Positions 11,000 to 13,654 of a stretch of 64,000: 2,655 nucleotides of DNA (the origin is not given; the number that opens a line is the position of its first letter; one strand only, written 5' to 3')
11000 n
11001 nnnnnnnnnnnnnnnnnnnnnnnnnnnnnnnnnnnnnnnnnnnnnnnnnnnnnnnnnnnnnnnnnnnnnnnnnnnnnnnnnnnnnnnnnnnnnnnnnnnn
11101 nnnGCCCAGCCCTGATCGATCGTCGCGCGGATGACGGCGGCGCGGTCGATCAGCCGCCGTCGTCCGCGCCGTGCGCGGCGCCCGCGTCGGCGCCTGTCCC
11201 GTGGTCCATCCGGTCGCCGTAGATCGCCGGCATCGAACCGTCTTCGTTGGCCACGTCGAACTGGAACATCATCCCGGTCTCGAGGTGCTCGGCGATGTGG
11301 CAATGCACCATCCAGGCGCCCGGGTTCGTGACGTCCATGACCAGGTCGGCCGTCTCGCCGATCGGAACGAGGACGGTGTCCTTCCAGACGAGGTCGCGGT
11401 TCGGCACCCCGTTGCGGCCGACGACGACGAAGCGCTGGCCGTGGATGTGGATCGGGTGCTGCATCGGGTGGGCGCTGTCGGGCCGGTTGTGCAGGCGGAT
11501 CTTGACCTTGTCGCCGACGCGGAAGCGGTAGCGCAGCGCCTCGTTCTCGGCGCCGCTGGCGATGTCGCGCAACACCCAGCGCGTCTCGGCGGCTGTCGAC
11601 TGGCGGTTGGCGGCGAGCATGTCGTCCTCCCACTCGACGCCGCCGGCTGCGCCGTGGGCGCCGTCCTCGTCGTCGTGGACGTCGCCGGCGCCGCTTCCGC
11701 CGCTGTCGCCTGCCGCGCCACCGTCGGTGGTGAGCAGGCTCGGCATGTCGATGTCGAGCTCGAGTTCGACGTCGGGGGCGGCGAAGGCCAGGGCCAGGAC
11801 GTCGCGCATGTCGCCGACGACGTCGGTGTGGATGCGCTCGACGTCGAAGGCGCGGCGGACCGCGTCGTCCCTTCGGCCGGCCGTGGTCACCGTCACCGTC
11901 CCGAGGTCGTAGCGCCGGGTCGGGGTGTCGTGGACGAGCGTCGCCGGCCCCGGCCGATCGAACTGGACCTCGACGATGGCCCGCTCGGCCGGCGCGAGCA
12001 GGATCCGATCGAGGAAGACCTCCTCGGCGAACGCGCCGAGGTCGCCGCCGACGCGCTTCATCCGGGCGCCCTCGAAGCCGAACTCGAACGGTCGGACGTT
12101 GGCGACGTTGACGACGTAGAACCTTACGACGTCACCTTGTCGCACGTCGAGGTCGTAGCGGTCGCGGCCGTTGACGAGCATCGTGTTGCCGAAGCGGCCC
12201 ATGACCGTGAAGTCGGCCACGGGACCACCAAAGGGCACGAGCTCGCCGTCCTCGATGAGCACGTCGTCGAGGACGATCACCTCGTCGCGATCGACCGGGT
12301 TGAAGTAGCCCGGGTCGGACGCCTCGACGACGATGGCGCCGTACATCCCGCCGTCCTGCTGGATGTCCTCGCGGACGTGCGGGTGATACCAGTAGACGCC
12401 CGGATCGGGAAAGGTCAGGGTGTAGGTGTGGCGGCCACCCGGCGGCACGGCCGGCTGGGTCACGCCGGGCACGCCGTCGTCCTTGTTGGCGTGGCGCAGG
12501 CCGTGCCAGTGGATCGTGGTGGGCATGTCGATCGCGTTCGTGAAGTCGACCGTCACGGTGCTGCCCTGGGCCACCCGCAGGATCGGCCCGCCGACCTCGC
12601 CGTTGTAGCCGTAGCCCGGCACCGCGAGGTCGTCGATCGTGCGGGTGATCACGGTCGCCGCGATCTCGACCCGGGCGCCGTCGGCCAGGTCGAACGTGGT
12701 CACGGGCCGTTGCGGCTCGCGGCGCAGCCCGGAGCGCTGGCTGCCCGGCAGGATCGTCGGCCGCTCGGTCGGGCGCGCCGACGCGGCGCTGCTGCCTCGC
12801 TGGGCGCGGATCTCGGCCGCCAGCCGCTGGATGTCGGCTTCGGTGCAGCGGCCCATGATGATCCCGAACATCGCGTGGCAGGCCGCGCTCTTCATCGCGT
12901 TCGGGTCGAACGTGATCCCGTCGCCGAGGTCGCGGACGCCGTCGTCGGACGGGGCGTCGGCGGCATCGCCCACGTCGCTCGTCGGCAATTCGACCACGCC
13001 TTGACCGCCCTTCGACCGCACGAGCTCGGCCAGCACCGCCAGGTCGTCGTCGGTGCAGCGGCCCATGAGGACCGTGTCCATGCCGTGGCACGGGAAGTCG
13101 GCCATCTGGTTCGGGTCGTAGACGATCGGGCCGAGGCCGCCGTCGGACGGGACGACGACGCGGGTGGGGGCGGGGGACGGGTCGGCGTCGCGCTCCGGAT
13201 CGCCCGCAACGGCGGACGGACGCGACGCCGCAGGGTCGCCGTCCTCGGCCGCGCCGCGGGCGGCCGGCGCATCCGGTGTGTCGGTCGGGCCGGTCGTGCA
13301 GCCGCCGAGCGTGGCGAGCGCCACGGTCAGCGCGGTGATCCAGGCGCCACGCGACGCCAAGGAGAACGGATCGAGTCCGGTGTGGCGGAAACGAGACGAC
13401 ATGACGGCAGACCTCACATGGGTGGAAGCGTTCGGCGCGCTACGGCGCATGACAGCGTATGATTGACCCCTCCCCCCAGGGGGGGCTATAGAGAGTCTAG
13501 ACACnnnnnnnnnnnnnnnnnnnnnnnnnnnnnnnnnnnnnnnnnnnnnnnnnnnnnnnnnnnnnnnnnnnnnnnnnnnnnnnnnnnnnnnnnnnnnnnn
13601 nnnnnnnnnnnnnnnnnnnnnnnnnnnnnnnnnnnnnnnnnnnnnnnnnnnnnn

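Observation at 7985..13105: Six copies of an unassigned Cys/His/Met repeat shared by three copper lipoproteins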

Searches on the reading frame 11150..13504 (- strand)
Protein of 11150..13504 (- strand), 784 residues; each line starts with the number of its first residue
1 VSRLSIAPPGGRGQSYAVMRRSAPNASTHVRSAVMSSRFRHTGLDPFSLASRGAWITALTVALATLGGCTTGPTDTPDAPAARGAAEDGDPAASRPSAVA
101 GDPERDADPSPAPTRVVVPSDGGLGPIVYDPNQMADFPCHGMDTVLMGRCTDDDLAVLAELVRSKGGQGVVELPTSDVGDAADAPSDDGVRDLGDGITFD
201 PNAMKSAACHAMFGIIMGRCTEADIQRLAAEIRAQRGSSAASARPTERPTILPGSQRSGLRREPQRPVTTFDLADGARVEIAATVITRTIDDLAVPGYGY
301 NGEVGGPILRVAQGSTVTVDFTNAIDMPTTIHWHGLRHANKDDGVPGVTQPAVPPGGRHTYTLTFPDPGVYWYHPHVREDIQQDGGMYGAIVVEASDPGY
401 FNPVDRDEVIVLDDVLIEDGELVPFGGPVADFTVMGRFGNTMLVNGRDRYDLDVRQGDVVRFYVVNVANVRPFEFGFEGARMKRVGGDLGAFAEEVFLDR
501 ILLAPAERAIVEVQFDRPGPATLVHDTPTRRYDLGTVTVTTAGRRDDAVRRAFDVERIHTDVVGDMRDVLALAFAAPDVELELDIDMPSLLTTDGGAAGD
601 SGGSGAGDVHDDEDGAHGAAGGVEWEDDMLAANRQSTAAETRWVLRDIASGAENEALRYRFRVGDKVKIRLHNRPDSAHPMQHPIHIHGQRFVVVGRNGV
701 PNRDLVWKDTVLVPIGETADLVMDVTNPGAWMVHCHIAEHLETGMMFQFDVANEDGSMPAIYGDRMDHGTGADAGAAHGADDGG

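Call 3: search_protein_families(library=pfam, proteins=[window:11150-13504:-], max_evalue=1)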
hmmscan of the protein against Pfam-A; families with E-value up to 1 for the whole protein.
window:11150-13504:- (784 aa): 4 families
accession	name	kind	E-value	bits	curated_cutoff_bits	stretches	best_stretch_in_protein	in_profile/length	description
PF07731.20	Cu-oxidase_2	-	6.6e-35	120.3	20.4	2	657-754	33-136/137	Multicopper oxidase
PF07732.21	Cu-oxidase_3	-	1.6e-30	106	21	1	291-396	10-117/119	Multicopper oxidase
PF00394.28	Cu-oxidase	-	2.7e-11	44.3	21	2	440-517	37-124/157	Multicopper oxidase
PF23509.1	MSMEG_3727_PQQ-assoc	-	0.14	12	27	1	358-396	101-137/152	MSMEG_3727, PQQ-associated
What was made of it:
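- On Multicopper oxidase (host protein 11150-13504): Pfam E-values of 1.6e-30, 2.7e-11 and 6.6e-35 (call 3).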

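Call 4: search_protein_families(library=ncbifam, proteins=[window:11150-13504:-], max_evalue=1)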
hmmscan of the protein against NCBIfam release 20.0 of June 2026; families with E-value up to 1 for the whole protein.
window:11150-13504:- (784 aa): 11 families
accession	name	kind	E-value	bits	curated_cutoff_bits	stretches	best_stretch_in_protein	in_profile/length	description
NF008205.1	PRK10965.1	equivalog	1.8e-42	145.9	525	1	289-751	58-528/529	multicopper oxidase CueO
TIGR01480.1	copper_res_A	subfamily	2.2e-36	125.5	478.95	2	289-418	58-184/593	copper resistance system multicopper oxidase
TIGR03388.1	ascorbase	equivalog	7e-28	97.6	614.8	2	299-452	24-178/542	L-ascorbate oxidase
TIGR03389.1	laccase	equivalog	9.7e-27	93.9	558.9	2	300-516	27-252/539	laccase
TIGR03390.1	ascorbOXfungal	equivalog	3.9e-21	75.2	445.35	2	300-477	32-212/538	L-ascorbate oxidase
TIGR02376.1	Cu_nitrite_red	equivalog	2e-14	53.7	296.3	2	293-547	45-316/326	copper-containing nitrite reductase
NF008135.0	PRK10883.1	equivalog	1.1e-13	50.5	581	1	297-514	67-284/471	cell division protein FtsP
NF045554.1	AmiPhnlOxPhsA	equivalog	4.7e-08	32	950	2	696-752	514-571/581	O-aminophenol oxidase PhsA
TIGR02657.1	amicyanin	equivalog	0.055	13.9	110.2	1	307-375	11-70/83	amicyanin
NF051440.1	CuResCopIPSEAE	equivalog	0.1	12.4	280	0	709-751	136-178/180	copper-resistant cuproprotein CopI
TIGR03095.1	rusti_cyanin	equivalog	0.59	10.3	146.7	0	360-394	116-148/148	rusticyanin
